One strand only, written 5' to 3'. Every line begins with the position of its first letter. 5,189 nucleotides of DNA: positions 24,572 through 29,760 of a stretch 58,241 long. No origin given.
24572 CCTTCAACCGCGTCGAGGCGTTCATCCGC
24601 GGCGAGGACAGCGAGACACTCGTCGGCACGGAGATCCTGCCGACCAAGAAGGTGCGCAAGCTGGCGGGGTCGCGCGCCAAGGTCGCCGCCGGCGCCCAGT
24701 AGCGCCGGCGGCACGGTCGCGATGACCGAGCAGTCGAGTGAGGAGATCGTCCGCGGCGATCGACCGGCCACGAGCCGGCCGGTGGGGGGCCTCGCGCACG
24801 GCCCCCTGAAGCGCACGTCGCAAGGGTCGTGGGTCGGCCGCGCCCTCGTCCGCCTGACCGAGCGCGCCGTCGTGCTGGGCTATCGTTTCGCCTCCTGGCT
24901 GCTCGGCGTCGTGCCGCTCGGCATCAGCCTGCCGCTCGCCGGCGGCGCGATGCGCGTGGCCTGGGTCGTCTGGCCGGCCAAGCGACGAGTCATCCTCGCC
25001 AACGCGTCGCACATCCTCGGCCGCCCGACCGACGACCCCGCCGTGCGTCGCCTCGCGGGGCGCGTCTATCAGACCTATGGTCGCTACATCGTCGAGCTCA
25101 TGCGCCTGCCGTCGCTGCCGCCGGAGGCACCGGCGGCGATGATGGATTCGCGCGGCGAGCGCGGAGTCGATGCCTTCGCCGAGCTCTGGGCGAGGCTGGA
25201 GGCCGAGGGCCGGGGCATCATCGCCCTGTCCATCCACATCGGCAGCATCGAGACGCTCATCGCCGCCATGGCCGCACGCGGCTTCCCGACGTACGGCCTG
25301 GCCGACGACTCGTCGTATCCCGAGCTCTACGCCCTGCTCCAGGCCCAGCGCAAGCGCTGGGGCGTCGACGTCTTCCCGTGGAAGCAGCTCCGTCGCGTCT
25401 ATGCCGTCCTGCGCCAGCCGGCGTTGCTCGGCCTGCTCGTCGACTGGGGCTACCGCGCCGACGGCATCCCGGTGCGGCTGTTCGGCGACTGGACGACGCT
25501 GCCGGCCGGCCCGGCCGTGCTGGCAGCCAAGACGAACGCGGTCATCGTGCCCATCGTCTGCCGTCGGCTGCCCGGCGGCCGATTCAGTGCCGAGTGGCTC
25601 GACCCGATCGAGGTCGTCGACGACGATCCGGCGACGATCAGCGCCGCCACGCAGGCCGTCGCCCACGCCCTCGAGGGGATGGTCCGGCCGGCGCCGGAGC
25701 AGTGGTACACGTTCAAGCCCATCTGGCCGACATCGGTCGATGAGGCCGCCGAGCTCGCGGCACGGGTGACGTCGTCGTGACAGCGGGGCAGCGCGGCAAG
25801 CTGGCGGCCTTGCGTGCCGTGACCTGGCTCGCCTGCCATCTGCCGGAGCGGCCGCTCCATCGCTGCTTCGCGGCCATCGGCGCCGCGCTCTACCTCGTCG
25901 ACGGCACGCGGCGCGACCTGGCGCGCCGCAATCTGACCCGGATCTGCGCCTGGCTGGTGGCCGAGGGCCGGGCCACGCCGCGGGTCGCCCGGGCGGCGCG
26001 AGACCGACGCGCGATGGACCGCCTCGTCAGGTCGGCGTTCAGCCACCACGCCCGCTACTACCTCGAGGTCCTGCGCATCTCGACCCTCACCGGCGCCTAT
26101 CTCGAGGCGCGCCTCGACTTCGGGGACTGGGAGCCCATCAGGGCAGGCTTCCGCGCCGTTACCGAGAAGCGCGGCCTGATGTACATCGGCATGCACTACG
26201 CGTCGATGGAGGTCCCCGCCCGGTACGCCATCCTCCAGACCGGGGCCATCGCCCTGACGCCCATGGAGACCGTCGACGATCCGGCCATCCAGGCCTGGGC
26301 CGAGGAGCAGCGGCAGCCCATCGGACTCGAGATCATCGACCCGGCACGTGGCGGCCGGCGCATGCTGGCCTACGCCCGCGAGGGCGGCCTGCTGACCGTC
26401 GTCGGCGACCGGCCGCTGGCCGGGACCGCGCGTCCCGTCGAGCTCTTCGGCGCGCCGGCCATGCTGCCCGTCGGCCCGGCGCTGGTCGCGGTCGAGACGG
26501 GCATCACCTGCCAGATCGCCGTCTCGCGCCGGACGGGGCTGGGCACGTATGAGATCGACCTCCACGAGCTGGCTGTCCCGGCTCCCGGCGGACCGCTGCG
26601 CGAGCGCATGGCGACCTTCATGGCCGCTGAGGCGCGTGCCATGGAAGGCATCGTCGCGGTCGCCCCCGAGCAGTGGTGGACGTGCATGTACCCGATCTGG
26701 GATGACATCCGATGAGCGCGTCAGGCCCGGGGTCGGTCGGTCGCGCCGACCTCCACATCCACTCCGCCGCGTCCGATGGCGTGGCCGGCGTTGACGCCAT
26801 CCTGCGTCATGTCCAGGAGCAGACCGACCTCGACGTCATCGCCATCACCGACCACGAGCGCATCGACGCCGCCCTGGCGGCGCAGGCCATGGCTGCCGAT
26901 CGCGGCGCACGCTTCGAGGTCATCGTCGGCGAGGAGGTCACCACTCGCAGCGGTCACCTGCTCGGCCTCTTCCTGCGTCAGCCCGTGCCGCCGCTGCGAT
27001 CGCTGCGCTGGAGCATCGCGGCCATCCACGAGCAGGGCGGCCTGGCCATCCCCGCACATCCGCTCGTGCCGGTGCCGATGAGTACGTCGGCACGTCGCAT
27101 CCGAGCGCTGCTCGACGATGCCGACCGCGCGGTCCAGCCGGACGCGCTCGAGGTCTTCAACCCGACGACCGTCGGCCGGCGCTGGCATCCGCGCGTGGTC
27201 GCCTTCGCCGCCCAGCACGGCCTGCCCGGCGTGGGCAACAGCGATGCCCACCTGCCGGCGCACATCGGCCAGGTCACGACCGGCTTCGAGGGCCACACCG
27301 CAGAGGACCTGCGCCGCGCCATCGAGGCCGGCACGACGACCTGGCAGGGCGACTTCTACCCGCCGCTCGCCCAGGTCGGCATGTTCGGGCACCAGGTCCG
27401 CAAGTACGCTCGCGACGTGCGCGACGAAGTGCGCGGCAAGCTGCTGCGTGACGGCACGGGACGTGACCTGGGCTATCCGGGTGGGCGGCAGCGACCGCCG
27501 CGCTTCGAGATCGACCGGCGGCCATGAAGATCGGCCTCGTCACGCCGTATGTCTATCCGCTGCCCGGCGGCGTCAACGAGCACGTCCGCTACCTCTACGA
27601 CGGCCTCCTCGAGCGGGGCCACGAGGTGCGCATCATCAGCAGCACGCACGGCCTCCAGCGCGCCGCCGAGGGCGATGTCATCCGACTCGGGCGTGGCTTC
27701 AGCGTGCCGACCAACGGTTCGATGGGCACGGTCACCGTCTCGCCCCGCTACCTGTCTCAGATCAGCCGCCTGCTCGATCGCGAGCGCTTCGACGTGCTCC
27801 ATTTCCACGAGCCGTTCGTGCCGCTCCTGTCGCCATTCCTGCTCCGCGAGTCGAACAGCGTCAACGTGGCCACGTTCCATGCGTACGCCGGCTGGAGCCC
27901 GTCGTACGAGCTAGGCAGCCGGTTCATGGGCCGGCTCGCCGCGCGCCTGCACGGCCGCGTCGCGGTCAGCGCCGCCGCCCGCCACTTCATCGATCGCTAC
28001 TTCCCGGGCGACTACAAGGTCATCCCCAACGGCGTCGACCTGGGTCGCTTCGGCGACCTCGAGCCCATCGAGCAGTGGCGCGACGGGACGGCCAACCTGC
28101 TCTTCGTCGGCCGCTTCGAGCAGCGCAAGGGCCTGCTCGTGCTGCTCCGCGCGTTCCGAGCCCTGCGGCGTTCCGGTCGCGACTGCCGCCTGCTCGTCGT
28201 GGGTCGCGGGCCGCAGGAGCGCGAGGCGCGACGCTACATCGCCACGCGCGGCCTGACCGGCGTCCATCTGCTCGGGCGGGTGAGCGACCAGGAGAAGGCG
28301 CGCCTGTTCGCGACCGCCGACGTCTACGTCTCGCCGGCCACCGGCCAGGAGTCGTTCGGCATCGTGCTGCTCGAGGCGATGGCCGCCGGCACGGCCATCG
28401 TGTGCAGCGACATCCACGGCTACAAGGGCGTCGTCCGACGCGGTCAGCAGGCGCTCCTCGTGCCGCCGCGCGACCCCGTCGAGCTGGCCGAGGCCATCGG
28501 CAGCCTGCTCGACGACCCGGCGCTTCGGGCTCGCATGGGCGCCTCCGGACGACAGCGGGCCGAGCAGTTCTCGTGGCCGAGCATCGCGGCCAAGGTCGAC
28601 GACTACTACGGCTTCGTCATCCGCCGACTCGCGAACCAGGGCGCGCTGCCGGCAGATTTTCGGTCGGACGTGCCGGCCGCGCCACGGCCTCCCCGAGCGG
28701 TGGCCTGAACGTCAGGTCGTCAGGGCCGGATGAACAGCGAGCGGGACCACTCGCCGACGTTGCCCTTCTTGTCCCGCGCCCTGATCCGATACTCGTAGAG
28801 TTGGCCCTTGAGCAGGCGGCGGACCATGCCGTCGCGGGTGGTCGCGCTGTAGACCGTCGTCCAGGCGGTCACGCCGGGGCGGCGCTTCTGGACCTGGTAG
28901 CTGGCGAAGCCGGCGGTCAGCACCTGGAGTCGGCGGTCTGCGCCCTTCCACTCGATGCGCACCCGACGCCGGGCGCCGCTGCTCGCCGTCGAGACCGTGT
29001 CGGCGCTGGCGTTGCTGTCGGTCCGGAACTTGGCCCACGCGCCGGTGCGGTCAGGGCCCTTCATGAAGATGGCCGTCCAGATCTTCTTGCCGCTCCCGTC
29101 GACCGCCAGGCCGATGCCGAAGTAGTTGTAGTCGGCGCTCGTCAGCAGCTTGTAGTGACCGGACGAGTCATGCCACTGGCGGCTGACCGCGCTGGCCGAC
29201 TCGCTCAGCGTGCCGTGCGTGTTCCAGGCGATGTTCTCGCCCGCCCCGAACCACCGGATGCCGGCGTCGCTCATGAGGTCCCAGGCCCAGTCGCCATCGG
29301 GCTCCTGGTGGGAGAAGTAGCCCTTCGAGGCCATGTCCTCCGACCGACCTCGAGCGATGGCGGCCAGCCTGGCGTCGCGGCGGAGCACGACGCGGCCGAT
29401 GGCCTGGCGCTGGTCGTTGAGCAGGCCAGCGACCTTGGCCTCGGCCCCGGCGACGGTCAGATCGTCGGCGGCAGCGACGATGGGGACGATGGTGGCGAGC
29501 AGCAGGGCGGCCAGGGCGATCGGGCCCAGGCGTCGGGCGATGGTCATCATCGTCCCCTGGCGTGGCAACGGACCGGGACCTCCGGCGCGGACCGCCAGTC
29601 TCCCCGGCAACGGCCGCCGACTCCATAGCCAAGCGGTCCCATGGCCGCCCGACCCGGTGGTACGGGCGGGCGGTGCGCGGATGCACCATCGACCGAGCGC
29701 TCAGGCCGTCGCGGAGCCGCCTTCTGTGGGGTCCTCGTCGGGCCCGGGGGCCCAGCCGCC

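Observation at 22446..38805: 16-kb super-locus joining cytoplasmic PI/PIM synthesis to extracytoplasmic GT-C elongation: a possible lipomannan-like lipoglycan or coupled O-mannosylation system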

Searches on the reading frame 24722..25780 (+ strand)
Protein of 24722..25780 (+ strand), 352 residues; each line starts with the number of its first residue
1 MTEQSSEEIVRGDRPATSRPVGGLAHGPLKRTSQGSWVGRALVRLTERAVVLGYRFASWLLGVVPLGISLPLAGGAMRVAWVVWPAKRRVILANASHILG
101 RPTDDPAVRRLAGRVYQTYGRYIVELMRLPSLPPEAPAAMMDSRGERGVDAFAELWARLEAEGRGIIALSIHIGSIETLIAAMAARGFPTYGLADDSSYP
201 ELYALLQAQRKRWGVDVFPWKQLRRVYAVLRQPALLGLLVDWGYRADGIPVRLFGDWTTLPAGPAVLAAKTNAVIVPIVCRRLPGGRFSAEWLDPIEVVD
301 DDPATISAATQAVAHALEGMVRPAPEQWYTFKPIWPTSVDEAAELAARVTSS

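Call 5: search_protein_families(library=pfam, proteins=[window:24722-25780:+], max_evalue=0.01)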
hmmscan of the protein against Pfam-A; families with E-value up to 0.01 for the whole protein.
window:24722-25780:+ (352 aa): 1 family
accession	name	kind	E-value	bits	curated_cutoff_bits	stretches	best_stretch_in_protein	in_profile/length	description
PF03279.18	Lip_A_acyltrans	-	2.5e-27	96.3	22.3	1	46-335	11-293/295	Bacterial lipid A biosynthesis acyltransferase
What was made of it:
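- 24722..25780 (+): PatA-like acyltransferase 1. Lip_A_acyltrans at 2.5e-27 (call 5).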

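Call 7: search_protein_families(library=ncbifam, proteins=[window:24722-25780:+], max_evalue=0.001)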
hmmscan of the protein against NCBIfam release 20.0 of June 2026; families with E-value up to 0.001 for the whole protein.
window:24722-25780:+ (352 aa): 8 families
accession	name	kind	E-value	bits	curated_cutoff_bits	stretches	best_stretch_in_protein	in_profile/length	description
NF005919.0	PRK07920.1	equivalog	4.2e-29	101.6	209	1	45-344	6-302/311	phosphatidylinositol mannoside acyltransferase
NF006270.0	PRK08419.1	equivalog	9.6e-20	71.1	248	1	78-332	34-285/298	lipid A biosynthesis lauroyl acyltransferase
NF006487.0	PRK08905.1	equivalog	4.8e-15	55.4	281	1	56-328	5-266/290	lysophospholipid acyltransferase family protein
NF005120.0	PRK06553.1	equivalog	4.8e-14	52.4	273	1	106-335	77-306/308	lipid A biosynthesis lauroyl acyltransferase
TIGR02207.1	lipid_A_htrB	subfamily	7.2e-08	32.1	297.8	1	157-329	113-285/303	LpxL/LpxP family Kdo(2)-lipid IV(A) lauroyl/palmitoleoyl acyltransferase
NF006437.0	PRK08733.1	equivalog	1.2e-06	27.9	540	1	154-329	116-288/306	LpxL/LpxP family Kdo(2)-lipid IV(A) lauroyl/palmitoleoyl acyltransferase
NF005399.0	PRK06946.1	subfamily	5.6e-06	25.8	343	1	161-330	107-278/294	lipid A biosynthesis lauroyl acyltransferase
NF005340.0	PRK06860.1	subfamily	1.4e-05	24.4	398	1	158-329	120-291/309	lipid A biosynthesis lauroyl acyltransferase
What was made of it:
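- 24722..25780 (+): The best NCBIfam model is PIM acyltransferase PRK07920, at 101.6 bits against a cut-off of 209 (call 7).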

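Call 45: search_solved_structures(query=window:24722-25780:+, max_evalue=0.01, show_alignments=1)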
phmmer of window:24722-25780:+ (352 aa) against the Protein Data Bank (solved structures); distinct sequences matched with E-value up to 0.01: 3.
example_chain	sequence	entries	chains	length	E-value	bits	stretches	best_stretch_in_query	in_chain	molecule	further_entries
5f2t_A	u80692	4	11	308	2.2e-12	49.7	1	52-341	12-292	Phosphatidylinositol mannoside acyltransferase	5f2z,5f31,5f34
7ojt_A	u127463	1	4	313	2.3e-12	49.6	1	50-341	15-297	Phosphatidylinositol mannoside acyltransferase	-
5oce_A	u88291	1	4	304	3.1e-12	49.2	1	50-340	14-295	Phosphatidylinositol mannoside acyltransferase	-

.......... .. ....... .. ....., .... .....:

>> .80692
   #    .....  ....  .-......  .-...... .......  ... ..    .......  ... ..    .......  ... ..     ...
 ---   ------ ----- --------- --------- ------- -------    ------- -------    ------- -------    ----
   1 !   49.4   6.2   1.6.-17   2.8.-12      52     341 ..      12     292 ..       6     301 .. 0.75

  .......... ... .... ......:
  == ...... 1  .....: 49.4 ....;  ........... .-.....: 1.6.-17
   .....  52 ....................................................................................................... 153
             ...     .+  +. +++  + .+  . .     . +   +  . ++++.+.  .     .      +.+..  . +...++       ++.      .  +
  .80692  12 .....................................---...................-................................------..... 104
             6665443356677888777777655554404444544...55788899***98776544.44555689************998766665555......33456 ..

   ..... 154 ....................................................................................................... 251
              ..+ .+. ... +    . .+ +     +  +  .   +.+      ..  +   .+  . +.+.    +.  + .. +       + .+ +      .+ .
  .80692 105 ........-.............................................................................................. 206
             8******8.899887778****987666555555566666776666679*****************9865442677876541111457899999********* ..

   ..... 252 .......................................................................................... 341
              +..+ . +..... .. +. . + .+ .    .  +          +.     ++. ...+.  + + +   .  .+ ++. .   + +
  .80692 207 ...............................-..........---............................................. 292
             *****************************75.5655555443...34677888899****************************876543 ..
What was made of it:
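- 24722..25780 (+): PatA structures are the only PDB hits, 2e-12 over the full length; the catalytic His is aligned and Glu200 is replaced by Asp (call 45).
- On PatA (PIM acyltransferase, LPLAT superfamily): His is aligned and Glu200 is replaced by Asp (call 45).
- Closest known: Mycobacterial/corynebacterial early PIM operon pgsA1-patA-pimA. Same: PatA structures are the only PDB matches of acyltransferase 1 (call 45).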

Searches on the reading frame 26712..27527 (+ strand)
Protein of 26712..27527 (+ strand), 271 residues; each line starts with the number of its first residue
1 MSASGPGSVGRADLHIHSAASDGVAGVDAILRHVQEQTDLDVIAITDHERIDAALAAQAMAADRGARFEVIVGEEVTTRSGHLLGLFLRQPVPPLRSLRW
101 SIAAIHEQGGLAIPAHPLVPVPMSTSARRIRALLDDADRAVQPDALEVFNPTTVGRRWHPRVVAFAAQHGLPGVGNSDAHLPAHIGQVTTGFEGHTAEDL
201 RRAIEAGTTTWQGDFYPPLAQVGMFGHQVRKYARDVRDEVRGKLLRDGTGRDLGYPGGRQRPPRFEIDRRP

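Call 5: search_protein_families(library=pfam, proteins=[window:26712-27527:+], max_evalue=0.01)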
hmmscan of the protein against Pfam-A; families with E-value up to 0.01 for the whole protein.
window:26712-27527:+ (271 aa): 2 families
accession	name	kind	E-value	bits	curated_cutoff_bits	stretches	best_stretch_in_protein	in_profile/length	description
PF13263.12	PHP_C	-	4.5e-14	52.2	21.3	1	157-209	2-56/56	PHP-associated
PF02811.25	PHP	-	1.5e-05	25.8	26.4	1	13-79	1-66/164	PHP domain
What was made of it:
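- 26712..27527 (+): PHP-family metal-dependent phosphoesterase; candidate PIP phosphatase (inference). PHP_C at 4.5e-14 and PHP at 1.5e-5 (call 5).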

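Call 7: search_protein_families(library=ncbifam, proteins=[window:26712-27527:+], max_evalue=0.001)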
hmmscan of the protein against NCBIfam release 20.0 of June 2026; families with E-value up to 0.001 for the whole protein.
window:26712-27527:+ (271 aa): 5 families
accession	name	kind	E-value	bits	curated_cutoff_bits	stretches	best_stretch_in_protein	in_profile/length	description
NF038032.1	CehA_McbA_metalo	domain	2.1e-21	76.6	80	1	11-209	4-213/315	CehA/McbA family metallohydrolase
NF047791.1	RNaseRnm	equivalog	5.4e-13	48.8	375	1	12-79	3-69/275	RNase RNM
NF041577.1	nside_bi_sphtase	equivalog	3.6e-09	36.2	400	1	12-77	4-66/276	3',5'-nucleoside bisphosphate phosphatase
NF045780.1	TrlF_fam_ATP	equivalog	4.8e-06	25.6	350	1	11-88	7-97/944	TrlF family AAA-like ATPase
NF041661.1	Cycl_ph_dihydrol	equivalog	0.00033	20.1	500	0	13-97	1-88/259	phosphoribosyl 1,2-cyclic phosphate 1,2-diphosphodiesterase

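Call 10: find_encoding_contigs(protein=window:26712-27527:+, flank=10000, max_places=6)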
Protein window:26712-27527:+ (271 aa): 5 contigs read that carry it; 5 places shown.
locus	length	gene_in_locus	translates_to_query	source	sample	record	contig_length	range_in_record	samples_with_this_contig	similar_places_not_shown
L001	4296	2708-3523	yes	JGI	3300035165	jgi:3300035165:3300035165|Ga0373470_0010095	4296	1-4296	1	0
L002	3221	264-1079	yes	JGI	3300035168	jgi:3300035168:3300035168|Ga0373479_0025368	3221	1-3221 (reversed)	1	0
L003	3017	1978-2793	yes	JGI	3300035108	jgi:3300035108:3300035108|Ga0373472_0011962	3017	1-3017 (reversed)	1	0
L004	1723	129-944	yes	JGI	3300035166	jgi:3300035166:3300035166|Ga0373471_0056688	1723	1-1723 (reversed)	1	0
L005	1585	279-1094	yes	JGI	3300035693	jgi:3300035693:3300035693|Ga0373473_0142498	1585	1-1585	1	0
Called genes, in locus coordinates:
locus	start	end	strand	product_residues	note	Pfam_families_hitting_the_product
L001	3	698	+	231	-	?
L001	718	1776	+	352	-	PF03279:Lip_A_acyltrans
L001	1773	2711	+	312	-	PF03279:Lip_A_acyltrans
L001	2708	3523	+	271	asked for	PF02811:PHP (faint), PF13263:PHP_C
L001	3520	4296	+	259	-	?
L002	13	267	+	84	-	-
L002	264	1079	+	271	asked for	PF02811:PHP (faint), PF13263:PHP_C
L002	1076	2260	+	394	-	PF13439:Glyco_transf_4, PF13579:Glyco_trans_4_4, PF20706:GT4-conflict, PF00534:Glycos_transf_1, PF13692:Glyco_trans_1_4, PF13524:Glyco_trans_1_2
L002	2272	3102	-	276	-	PF00188:CAP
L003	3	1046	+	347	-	?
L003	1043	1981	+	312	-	PF03279:Lip_A_acyltrans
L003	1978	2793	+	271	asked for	PF02811:PHP (faint), PF13263:PHP_C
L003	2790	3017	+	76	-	?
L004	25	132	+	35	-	-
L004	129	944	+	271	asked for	PF02811:PHP (faint), PF13263:PHP_C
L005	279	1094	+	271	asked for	PF02811:PHP (faint), PF13263:PHP_C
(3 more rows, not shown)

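Call 23: search_solved_structures(query=window:26712-27527:+, max_evalue=0.01)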
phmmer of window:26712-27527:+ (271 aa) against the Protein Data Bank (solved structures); distinct sequences matched with E-value up to 0.01: 2.
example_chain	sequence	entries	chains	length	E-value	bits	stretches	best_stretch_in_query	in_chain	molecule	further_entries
9etk_A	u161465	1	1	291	2e-07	34.4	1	11-86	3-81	Metal-dependent phosphoesterases (PHP family)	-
7ug9_A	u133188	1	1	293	1.8e-06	31.2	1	13-79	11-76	5'-3' exoribonuclease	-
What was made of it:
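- On PIP phosphatase of the Bacteroides type (BT_1525, PgpA family): The operon's phosphoesterase is PHP/PHP_C (calls 5, 7, 23).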

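Call 25: find_homologous_proteins(query=window:26712-27527:+, max_evalue=0.00001)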
Query window:26712-27527:+ (271 aa): 5077 proteins with E <= 0.00001 among 8000 candidates; the best 120 are listed.
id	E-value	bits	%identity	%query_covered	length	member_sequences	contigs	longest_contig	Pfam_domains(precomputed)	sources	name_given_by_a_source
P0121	8.2e-176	601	100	100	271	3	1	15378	PF13263.13,PF02811.27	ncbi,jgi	ncbi:MAG: PHP domain-containing protein [Candidatus Limnocylindrales bacterium]|jgi:hypothetical pro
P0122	4.2e-145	501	83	99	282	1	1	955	PF13263.13,PF02811.27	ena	-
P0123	6.2e-141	487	83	97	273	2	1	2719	PF13263.13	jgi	-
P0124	4.3e-139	481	80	99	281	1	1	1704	PF13263.13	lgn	-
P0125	1.3e-138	479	80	98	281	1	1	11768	PF13263.13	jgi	jgi:predicted metal-dependent phosphoesterase TrpH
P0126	3.3e-138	478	80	99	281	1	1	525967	PF13263.13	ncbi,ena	-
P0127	6.8e-136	471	80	96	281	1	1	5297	PF13263.13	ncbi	ncbi:MAG: PHP-associated domain-containing protein [Candidatus Limnocylindrales bacterium]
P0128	1.1e-135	470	80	99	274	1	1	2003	PF13263.13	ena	-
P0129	1.3e-135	470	80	97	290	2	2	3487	PF13263.13,PF02811.27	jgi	jgi:predicted metal-dependent phosphoesterase TrpH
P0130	2.1e-135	469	80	97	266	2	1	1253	PF13263.13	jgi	jgi:hypothetical protein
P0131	8.8e-133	460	78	97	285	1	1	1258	PF13263.13,PF02811.27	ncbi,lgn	-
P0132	1.9e-132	459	77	99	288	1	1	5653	PF13263.13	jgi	jgi:predicted metal-dependent phosphoesterase TrpH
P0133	6.0e-132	458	79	97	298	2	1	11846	PF13263.13,PF02811.27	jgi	jgi:predicted metal-dependent phosphoesterase TrpH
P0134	6.3e-132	458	79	97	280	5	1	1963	PF13263.13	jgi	-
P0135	1.7e-131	456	78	98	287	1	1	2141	PF13263.13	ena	-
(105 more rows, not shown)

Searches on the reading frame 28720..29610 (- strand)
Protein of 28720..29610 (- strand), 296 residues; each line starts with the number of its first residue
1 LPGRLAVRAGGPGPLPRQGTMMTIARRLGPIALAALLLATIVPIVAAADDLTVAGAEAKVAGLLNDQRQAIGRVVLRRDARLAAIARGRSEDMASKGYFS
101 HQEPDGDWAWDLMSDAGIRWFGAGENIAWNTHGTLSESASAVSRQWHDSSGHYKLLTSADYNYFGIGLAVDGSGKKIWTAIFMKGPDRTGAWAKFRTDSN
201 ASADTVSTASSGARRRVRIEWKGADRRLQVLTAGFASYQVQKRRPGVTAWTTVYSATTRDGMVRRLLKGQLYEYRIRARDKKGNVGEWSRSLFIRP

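Call 5: search_protein_families(library=pfam, proteins=[window:28720-29610:-], max_evalue=0.01)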
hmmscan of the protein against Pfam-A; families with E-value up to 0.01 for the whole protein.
window:28720-29610:- (296 aa): 2 families
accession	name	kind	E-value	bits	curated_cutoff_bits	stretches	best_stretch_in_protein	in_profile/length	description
PF00188.32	CAP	-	1.8e-12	48.5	21.1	1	63-182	3-117/117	Cysteine-rich secretory protein family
PF00041.27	fn3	-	0.003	18.2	25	1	214-293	13-82/84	Fibronectin type III domain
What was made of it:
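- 28720..29610 (-): Secreted CAP/YkwD-type protein with a C-terminal fn3-like domain; lineage-specific passenger. CAP at 1.8e-12 and fn3 at 3e-3 (call 5).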

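Call 7: search_protein_families(library=ncbifam, proteins=[window:28720-29610:-], max_evalue=0.001)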
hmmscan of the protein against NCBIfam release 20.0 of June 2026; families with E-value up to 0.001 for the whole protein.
window:28720-29610:- (296 aa): 2 families
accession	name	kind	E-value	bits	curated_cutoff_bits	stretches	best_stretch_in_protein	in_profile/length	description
TIGR02909.1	spore_YkwD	subfamily_domain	1.2e-23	83.4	171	1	56-184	4-127/127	uncharacterized protein, YkwD family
NF052539.1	DivAsocLipDalA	equivalog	1.7e-06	28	200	1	49-181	40-167/169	divisome-associated lipoprotein DalA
